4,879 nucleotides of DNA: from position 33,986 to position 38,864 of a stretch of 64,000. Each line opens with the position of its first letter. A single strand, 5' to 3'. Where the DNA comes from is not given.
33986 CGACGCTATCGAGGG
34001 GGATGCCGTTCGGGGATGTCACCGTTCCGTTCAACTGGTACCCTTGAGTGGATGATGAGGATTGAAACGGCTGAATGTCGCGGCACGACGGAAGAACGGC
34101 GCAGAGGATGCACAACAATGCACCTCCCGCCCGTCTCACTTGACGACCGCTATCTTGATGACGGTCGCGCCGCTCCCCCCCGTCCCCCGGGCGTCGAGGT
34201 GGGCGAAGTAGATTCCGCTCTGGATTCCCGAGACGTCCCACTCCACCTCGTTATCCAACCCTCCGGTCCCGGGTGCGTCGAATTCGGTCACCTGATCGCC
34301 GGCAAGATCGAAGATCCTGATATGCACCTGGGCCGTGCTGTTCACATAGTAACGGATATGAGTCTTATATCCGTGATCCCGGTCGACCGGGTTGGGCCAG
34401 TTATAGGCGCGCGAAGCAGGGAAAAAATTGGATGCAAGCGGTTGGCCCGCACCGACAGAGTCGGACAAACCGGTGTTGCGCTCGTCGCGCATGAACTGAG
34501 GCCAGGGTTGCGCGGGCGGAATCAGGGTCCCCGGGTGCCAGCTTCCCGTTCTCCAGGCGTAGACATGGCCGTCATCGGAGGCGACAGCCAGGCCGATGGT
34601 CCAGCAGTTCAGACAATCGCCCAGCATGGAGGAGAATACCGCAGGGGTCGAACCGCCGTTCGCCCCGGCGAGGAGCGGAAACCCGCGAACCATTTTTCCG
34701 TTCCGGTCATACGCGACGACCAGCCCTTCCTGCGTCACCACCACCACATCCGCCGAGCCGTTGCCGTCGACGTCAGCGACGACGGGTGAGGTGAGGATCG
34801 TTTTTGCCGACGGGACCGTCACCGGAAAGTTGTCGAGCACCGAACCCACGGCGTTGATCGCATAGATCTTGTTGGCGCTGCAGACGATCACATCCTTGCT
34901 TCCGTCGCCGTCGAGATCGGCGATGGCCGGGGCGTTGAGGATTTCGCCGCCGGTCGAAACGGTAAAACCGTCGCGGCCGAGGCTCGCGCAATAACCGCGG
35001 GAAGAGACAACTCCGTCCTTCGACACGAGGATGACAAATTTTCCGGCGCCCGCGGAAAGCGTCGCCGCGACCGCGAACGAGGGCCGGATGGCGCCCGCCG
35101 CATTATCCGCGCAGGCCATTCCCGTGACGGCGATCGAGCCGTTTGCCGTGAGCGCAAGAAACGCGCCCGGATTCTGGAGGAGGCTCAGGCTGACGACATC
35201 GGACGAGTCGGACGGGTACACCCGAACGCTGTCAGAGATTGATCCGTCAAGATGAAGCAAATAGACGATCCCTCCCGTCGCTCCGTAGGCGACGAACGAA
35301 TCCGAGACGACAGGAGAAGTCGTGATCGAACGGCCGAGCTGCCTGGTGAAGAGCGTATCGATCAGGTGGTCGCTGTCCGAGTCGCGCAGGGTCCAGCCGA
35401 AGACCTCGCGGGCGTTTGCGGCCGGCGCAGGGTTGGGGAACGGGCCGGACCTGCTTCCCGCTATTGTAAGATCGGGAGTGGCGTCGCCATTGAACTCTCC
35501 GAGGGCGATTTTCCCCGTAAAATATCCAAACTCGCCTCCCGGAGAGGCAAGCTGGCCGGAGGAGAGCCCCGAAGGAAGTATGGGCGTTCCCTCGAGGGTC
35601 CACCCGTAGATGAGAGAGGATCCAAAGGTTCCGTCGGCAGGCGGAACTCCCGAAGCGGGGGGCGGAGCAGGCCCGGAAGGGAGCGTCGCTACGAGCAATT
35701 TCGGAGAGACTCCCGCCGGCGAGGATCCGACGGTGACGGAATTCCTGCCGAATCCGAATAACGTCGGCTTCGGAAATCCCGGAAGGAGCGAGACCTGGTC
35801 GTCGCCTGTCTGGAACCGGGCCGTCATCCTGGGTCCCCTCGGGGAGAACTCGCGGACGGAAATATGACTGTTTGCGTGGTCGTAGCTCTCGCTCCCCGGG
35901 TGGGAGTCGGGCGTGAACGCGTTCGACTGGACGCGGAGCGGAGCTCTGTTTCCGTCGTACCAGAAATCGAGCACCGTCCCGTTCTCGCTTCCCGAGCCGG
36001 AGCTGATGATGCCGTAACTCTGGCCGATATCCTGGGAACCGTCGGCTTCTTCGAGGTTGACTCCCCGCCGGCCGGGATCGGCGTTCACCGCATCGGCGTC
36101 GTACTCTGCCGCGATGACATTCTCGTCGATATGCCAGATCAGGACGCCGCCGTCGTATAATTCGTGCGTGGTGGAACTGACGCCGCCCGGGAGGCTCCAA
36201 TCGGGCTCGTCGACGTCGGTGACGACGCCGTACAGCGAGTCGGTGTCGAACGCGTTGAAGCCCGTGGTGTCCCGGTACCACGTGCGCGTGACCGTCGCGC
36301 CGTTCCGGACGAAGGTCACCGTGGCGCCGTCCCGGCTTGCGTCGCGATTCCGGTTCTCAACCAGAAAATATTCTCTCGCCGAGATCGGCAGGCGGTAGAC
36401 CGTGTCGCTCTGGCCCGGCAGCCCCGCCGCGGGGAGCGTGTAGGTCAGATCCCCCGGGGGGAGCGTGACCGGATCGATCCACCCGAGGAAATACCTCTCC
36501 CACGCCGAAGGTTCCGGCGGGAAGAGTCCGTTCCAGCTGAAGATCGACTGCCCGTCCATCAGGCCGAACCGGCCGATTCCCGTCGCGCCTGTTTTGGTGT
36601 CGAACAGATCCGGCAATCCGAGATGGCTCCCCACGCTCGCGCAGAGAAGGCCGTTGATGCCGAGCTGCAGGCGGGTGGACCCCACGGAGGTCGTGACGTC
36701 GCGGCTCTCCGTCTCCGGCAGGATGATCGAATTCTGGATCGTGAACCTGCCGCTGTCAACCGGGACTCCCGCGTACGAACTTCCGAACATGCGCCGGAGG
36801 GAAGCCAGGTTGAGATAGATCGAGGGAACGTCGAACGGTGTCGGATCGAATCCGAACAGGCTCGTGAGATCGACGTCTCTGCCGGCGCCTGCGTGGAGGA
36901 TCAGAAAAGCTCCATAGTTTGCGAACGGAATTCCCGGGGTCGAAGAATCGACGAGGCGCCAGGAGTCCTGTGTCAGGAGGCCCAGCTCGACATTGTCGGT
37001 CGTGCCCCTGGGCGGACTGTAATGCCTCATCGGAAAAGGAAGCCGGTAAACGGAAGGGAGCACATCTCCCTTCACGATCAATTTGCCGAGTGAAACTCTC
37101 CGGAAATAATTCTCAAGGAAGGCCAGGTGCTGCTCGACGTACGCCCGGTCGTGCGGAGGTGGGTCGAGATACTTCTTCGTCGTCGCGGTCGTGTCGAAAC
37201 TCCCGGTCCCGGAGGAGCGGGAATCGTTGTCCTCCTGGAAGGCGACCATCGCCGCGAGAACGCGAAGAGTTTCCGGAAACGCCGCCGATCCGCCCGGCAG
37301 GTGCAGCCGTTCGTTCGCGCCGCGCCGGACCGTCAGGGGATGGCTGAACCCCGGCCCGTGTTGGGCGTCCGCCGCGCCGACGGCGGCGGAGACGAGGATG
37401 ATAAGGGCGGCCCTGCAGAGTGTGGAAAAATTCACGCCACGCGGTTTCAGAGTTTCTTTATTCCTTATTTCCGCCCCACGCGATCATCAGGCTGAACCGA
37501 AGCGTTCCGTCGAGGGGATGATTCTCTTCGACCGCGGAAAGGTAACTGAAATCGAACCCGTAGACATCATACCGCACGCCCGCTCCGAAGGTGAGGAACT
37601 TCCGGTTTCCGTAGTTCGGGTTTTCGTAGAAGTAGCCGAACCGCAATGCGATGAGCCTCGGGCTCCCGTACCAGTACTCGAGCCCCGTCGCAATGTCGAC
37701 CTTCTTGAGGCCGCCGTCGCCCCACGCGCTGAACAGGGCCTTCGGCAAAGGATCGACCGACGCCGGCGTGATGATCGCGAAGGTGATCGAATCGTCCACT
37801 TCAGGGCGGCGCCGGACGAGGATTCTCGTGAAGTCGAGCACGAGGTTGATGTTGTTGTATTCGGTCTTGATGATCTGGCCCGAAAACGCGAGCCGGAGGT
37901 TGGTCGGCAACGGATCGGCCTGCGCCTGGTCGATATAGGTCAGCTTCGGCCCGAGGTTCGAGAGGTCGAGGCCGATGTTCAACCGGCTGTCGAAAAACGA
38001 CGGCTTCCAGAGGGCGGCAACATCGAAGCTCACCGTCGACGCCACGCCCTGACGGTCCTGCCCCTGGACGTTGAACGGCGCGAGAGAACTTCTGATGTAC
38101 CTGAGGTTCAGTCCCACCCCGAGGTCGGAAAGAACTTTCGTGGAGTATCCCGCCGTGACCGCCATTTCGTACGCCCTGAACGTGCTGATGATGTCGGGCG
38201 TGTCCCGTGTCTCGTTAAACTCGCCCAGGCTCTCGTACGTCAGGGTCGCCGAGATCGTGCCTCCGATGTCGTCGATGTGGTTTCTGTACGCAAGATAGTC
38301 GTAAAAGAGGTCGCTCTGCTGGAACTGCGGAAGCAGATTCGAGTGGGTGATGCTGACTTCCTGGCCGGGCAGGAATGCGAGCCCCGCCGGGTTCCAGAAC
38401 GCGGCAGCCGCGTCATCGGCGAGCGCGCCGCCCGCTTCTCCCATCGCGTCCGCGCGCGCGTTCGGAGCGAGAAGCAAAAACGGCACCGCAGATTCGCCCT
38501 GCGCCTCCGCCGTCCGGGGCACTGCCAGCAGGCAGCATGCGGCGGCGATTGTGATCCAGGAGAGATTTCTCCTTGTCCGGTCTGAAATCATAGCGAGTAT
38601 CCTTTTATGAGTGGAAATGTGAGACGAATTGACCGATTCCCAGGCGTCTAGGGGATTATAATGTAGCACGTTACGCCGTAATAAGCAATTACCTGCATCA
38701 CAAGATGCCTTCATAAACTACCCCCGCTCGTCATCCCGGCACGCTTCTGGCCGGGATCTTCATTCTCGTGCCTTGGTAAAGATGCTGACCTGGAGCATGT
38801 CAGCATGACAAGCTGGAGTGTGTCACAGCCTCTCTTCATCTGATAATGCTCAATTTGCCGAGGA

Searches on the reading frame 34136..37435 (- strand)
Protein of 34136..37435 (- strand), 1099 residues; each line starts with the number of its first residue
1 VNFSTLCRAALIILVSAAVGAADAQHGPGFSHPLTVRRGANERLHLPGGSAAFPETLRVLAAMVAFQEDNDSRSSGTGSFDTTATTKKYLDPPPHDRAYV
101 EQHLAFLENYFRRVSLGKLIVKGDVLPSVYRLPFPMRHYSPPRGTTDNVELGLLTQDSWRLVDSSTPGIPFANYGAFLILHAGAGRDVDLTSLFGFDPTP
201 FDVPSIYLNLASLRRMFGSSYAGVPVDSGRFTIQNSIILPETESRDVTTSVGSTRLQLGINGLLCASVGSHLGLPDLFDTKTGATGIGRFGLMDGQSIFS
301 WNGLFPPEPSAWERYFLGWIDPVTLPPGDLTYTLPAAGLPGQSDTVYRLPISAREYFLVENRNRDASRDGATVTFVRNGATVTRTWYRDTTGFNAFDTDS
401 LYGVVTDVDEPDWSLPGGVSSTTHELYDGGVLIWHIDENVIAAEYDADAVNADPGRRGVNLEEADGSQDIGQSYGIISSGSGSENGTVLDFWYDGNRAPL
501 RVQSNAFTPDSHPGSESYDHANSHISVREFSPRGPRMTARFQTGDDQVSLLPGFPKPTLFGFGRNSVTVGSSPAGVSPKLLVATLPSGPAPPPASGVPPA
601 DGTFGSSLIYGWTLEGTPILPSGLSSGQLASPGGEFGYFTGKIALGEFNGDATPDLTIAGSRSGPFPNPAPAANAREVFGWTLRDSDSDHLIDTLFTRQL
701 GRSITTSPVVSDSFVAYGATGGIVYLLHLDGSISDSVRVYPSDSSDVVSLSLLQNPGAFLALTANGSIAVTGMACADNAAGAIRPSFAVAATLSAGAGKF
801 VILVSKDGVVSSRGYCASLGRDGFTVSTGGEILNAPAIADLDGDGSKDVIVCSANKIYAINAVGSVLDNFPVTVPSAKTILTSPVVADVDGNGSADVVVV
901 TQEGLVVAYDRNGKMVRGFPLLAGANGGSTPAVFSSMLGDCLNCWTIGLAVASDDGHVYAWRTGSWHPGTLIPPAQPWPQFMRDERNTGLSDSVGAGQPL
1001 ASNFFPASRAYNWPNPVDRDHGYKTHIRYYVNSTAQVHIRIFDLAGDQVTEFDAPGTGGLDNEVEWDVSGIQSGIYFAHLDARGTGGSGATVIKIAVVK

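Call 64: search_protein_families(library=pfam, proteins=[window:34136-37435:-])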
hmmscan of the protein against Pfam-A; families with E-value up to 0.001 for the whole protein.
window:34136-37435:- (1099 aa): 4 families
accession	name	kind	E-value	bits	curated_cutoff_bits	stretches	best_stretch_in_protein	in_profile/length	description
PF13517.12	FG-GAP_3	-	1.2e-07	32.7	26.9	1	840-899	1-61/61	FG-GAP-like repeat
PF01839.29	FG-GAP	-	9.6e-06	25.8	22.1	0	882-899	3-20/37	FG-GAP repeat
PF13570.13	Beta-prop_ACSF4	-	5.2e-05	23.2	133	1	697-923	86-301/329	Beta-alanine-activating enzyme, beta-propeller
PF18962.6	Por_Secre_tail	-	6.9e-05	23.5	27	1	1013-1083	2-65/75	Secretion system C-terminal sorting domain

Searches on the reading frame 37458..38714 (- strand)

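Call 11: search_protein_families(library=pfam, proteins=[window:37458-38714:-])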
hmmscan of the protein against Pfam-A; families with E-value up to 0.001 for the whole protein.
window:37458-38714:- (418 aa): 3 families
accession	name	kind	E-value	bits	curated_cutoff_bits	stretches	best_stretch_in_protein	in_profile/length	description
PF19572.5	PorV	-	4.2e-33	115.3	27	1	75-301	11-239/243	Type IX secretion system protein PorV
PF03687.19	UPF0164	-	1.4e-05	24.5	21.4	1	71-228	33-190/325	Uncharacterised protein family (UPF0164)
PF03349.22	Toluene_X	-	0.00011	21.3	29.7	1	76-142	10-77/421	Outer membrane protein transport protein (OMPP1/FadL/TodX)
